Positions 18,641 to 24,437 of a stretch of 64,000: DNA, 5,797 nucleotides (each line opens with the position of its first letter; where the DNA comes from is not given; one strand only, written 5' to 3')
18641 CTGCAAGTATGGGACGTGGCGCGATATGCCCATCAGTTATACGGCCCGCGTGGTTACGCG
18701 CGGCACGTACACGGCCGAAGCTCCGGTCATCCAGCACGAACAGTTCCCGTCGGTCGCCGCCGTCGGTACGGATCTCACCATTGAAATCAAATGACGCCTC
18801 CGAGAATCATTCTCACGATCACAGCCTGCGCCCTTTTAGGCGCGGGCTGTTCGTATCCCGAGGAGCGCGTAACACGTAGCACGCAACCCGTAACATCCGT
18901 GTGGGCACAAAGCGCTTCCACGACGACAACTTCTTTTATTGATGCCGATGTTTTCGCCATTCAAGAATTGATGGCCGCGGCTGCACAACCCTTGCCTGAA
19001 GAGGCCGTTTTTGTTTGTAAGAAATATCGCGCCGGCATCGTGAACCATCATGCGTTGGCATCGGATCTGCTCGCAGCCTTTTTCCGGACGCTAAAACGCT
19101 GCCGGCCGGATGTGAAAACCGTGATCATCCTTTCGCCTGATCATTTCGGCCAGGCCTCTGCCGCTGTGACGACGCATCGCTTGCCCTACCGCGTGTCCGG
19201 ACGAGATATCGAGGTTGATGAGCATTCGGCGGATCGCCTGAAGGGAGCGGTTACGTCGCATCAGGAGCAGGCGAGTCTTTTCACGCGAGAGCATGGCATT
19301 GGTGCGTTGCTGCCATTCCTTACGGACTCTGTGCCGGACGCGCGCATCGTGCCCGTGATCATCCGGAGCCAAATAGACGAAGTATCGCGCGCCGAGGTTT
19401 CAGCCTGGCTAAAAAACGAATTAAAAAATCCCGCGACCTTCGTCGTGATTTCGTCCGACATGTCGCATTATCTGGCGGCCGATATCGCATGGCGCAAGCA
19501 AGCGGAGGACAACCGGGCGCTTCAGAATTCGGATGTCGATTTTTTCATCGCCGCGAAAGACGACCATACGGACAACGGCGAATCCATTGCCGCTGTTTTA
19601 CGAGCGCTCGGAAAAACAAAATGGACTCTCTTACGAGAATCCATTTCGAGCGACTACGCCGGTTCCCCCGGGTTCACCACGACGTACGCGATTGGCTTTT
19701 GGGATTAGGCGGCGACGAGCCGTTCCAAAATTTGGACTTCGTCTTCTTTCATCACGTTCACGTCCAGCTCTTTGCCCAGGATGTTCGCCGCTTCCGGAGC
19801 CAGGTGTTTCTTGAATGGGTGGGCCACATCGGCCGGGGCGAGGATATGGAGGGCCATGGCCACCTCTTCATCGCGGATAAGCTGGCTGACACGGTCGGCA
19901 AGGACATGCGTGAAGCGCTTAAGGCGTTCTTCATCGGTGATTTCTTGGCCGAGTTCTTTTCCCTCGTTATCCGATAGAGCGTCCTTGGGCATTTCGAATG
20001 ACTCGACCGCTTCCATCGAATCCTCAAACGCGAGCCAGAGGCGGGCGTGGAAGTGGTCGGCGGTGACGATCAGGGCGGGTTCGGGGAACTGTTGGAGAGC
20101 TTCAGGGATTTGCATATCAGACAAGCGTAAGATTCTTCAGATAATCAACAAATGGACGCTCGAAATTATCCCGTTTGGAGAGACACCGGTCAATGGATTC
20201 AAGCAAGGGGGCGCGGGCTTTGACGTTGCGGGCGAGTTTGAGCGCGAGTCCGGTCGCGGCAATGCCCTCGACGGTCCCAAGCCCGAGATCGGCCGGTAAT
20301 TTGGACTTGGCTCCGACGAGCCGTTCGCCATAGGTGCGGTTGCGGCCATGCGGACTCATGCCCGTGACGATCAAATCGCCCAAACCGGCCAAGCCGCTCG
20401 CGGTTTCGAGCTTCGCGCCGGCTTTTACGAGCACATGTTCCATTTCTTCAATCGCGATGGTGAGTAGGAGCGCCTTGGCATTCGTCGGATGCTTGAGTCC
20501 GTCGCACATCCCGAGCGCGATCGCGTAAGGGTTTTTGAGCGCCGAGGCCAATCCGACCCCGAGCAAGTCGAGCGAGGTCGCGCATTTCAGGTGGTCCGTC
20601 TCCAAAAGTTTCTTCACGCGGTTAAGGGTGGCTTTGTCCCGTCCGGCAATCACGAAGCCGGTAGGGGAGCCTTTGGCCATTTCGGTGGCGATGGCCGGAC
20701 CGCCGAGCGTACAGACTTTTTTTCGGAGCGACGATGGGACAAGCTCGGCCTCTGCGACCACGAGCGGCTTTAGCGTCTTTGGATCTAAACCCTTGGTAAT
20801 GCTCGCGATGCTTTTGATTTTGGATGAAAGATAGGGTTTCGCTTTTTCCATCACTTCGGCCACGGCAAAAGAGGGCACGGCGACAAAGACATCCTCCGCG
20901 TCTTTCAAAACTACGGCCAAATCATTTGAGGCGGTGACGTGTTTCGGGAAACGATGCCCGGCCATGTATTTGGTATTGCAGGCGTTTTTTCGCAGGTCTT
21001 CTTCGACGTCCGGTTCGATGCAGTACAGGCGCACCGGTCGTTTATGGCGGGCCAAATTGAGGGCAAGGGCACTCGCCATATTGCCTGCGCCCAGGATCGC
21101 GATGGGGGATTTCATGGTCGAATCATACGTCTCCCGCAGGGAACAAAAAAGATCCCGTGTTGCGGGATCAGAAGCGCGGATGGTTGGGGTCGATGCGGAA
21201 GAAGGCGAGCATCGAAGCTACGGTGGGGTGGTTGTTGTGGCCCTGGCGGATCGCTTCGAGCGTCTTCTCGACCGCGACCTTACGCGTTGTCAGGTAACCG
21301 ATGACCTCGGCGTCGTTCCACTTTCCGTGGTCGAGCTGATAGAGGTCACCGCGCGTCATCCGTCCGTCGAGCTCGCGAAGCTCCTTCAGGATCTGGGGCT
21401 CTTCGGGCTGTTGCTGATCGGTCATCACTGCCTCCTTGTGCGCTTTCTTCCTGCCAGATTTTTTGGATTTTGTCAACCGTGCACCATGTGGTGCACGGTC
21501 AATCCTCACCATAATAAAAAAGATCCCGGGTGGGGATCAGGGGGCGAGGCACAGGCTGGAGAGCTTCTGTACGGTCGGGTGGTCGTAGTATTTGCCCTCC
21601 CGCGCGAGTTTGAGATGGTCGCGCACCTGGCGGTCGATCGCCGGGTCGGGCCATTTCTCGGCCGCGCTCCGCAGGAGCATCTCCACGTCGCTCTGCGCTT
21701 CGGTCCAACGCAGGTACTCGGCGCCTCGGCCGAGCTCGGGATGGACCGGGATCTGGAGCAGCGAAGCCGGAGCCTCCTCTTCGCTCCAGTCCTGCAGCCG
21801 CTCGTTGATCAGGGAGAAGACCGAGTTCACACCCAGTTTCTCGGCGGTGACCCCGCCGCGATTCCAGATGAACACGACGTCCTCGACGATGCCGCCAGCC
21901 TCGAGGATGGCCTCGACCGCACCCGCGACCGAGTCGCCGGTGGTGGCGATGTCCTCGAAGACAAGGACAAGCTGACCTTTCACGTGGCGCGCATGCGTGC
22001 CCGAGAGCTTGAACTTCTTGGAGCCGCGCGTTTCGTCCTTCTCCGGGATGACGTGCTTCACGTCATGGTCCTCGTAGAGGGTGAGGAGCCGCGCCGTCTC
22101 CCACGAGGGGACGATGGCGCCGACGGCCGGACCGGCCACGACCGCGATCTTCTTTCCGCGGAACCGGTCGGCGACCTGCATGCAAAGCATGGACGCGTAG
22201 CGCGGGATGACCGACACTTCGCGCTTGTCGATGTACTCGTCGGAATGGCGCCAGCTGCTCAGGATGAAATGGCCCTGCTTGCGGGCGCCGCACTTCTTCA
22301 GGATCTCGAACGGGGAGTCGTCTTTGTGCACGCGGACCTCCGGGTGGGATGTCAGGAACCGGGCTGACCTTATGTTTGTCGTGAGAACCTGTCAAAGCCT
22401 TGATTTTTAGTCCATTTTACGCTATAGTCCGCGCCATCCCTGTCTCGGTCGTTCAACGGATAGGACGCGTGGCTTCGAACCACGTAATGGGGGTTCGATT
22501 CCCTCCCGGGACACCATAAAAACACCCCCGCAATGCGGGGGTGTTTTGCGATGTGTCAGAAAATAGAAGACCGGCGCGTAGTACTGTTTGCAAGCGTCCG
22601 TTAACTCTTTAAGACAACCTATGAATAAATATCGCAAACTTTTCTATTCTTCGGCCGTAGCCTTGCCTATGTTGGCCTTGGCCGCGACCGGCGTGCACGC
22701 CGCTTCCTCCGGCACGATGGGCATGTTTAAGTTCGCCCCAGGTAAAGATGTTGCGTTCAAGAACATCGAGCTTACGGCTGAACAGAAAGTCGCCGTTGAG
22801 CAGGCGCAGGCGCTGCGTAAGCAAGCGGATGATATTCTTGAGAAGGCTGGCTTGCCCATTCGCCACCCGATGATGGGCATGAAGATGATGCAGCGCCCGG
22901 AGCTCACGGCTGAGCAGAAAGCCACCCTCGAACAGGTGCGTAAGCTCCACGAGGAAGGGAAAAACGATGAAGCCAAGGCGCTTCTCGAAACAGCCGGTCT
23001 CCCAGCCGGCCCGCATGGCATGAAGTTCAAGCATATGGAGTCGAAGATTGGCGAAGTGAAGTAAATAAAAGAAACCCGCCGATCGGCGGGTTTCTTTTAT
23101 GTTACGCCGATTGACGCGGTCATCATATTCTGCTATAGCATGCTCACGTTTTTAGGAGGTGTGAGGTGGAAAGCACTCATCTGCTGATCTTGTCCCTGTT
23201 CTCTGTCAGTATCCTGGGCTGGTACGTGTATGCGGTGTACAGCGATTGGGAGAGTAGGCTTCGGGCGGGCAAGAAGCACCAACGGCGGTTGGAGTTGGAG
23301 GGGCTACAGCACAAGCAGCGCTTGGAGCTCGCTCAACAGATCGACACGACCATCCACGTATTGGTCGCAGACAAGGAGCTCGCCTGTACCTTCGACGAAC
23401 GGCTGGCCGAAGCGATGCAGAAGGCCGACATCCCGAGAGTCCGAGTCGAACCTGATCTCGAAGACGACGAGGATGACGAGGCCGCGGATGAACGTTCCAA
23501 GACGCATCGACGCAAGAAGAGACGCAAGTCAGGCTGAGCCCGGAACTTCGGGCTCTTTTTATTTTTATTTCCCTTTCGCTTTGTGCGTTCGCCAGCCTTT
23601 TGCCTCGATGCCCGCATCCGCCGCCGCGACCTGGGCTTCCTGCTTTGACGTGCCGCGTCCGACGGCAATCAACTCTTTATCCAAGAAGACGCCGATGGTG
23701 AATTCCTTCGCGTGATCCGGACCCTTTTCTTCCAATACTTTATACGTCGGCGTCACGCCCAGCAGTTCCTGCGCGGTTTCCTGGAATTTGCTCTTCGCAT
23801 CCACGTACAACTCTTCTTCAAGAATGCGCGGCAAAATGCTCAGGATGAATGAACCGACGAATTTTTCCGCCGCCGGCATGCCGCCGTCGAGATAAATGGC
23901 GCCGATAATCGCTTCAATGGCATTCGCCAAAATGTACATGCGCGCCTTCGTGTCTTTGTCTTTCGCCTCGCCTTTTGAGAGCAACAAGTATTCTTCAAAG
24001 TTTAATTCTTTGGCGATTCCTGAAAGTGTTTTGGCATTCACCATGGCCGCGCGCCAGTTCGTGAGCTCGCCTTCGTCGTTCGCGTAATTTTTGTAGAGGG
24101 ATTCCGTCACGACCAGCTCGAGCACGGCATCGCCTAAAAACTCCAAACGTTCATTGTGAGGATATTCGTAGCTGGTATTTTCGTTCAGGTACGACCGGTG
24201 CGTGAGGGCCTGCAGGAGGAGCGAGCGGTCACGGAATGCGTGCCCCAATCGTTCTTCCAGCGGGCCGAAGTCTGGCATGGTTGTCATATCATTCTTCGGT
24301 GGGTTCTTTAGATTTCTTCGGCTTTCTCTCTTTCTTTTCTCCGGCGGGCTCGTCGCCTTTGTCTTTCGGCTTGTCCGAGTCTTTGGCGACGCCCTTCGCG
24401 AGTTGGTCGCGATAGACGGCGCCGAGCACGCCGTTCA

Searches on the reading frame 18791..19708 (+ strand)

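Call 9: search_protein_families(library=pfam, proteins=[window:18791-19708:+])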
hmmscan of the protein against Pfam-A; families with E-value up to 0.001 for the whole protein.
window:18791-19708:+ (305 aa): 1 family
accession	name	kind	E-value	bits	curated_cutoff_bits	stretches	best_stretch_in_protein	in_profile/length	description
PF01875.22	Memo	-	1.5e-17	64.1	27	1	90-245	46-202/269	Memo-like protein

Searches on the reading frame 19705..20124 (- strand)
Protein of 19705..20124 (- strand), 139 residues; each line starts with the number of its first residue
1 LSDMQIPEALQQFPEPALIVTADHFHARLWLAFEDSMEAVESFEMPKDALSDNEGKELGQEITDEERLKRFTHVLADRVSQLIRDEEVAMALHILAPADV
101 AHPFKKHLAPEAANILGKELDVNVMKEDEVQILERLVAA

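Call 9: search_protein_families(library=pfam, proteins=[window:19705-20124:-])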
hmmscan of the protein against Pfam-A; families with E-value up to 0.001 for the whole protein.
window:19705-20124:- (139 aa): 1 family
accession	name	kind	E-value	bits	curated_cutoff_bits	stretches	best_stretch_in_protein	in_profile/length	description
PF10116.14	Host_attach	-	0.00015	22.8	26.7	0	64-136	68-138/138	Protein required for attachment to host cells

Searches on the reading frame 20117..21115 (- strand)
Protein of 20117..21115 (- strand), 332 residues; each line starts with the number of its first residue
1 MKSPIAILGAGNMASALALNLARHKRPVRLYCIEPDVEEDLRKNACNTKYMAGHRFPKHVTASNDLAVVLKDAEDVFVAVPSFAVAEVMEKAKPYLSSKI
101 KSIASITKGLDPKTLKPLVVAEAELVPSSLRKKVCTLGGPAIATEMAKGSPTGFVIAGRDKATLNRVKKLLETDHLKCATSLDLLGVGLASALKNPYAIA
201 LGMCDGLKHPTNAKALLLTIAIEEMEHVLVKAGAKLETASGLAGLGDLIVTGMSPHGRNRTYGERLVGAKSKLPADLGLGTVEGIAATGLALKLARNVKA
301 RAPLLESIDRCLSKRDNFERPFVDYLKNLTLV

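Call 9: search_protein_families(library=pfam, proteins=[window:20117-21115:-])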
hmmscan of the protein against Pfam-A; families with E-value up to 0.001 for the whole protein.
window:20117-21115:- (332 aa): 6 families
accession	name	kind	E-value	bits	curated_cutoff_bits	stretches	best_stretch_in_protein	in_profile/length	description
PF07479.19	NAD_Gly3P_dh_C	-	9.5e-34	117.1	25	1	183-318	1-137/142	NAD-dependent glycerol-3-phosphate dehydrogenase C-terminus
PF01210.29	NAD_Gly3P_dh_N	-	1.2e-31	110.3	23.1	1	5-162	2-156/158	NAD-dependent glycerol-3-phosphate dehydrogenase N-terminus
PF20618.3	GPD_NAD_C_bact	-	1.9e-09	38.4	27.6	1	243-308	1-66/66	Bacterial GPD, NAD-dependent C-terminal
PF02558.23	ApbA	-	3.6e-08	33.6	22.2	1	5-110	1-103/150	Ketopantoate reductase PanE/ApbA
PF03807.23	F420_oxidored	-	5.5e-08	33.8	21.6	1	5-100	2-87/94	NADP oxidoreductase coenzyme F420-dependent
PF03446.21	NAD_binding_2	-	0.00079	19.9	21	0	5-91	2-75/161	NAD binding domain of 6-phosphogluconate dehydrogenase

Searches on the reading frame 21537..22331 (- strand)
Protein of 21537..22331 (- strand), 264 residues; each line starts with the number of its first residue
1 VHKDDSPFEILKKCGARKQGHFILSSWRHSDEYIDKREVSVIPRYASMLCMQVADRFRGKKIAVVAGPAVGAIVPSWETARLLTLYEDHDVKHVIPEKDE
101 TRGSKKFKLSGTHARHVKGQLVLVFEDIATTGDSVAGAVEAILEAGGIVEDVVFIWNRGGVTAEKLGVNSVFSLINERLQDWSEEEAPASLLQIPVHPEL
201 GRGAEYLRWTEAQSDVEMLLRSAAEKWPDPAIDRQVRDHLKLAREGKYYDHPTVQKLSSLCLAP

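Call 9: search_protein_families(library=pfam, proteins=[window:21537-22331:-])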
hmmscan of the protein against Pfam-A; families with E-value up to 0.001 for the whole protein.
window:21537-22331:- (264 aa): 1 family
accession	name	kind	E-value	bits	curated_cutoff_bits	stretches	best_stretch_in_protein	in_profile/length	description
PF00156.33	Pribosyltran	-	4.1e-06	26.6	26.3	1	59-175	27-144/158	Phosphoribosyl transferase domain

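Call 24: search_protein_families(library=ncbifam, proteins=[window:21537-22331:-], max_evalue=0.01)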
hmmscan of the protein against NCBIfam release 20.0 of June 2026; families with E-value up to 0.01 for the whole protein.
window:21537-22331:- (264 aa): 15 families
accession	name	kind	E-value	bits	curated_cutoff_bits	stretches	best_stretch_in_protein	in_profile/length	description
TIGR01367.1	pyrE_Therm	equivalog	4.5e-28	98.1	150.25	1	9-197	4-182/187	orotate phosphoribosyltransferase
TIGR00336.1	pyrE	equivalog_domain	1.9e-18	66.8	106.8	1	10-164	2-153/173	orotate phosphoribosyltransferase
NF010382.0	PRK13809.1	equivalog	1.8e-07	30.7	208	1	5-167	11-166/210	orotate phosphoribosyltransferase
NF001729.0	PRK00455.1-3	equivalog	5.5e-06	25.9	245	1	18-156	30-163/231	orotate phosphoribosyltransferase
NF002620.0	PRK02277.1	subfamily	6.4e-05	22.7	115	1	31-172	54-195/201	orotate phosphoribosyltransferase-like protein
NF005592.0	PRK07322.1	subfamily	7.5e-05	22.2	143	1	104-161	105-162/180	adenine phosphoribosyltransferase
NF009211.0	PRK12560.1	equivalog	0.00066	19.5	188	1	118-156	113-151/187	adenine phosphoribosyltransferase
NF006605.0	PRK09162.1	equivalog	0.00097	18.6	181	1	26-147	10-126/183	hypoxanthine-guanine phosphoribosyltransferase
NF004034.0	PRK05500.1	equivalog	0.0014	17.3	656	1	25-166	308-440/478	bifunctional orotidine-5'-phosphate decarboxylase/orotate phosphoribosyltransferase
NF002635.0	PRK02304.1-4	subfamily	0.004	16.7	146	1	118-164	114-162/188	adenine phosphoribosyltransferase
NF006328.0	PRK08558.1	equivalog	0.0049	16.5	184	0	30-166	80-223/238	adenine phosphoribosyltransferase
NF040646.1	HPT_Archaea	equivalog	0.0059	16.2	200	1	118-162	113-157/184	hypoxanthine/guanine phosphoribosyltransferase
NF002633.0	PRK02304.1-2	equivalog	0.0072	16.1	224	0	117-157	109-149/172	adenine phosphoribosyltransferase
NF002632.0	PRK02304.1-1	equivalog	0.0087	15.8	243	0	118-161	118-161/183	adenine phosphoribosyltransferase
NF045507.1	transregGfcR_Halo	equivalog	0.0091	15.5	300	0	89-176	120-208/215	transcriptional regulator GfcR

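Call 25: search_protein_families(library=phrogs, proteins=[window:21537-22331:-], max_evalue=0.01)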
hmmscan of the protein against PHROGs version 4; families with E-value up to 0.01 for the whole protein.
window:21537-22331:- (264 aa): 2 families
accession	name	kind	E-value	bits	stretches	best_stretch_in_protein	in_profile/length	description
phrog_32468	-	other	2.8e-12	48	1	13-196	21-209/214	phosphoribosyl transferase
phrog_15107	-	unknown function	0.0095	16.8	0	211-237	18-44/58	-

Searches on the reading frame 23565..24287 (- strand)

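Call 10: search_protein_families(library=pfam, proteins=[window:23565-24287:-])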
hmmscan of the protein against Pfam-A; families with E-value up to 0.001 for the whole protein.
window:23565-24287:- (240 aa): 4 families
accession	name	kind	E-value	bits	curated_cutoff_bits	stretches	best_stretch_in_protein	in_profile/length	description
PF14622.11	Ribonucleas_3_3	-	2.5e-41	141.3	35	1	20-150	1-126/128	Ribonuclease-III-like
PF00636.31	Ribonuclease_3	-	3.7e-26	92.3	27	1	46-136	1-102/102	Ribonuclease III domain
PF00035.32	dsrm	-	1.7e-12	48.1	23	1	164-226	1-62/66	Double-stranded RNA binding motif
PF22935.1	RM44_endonuclase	-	1e-05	26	27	1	11-131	10-139/139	Large ribosomal subunit protein mL44, endonuclease domain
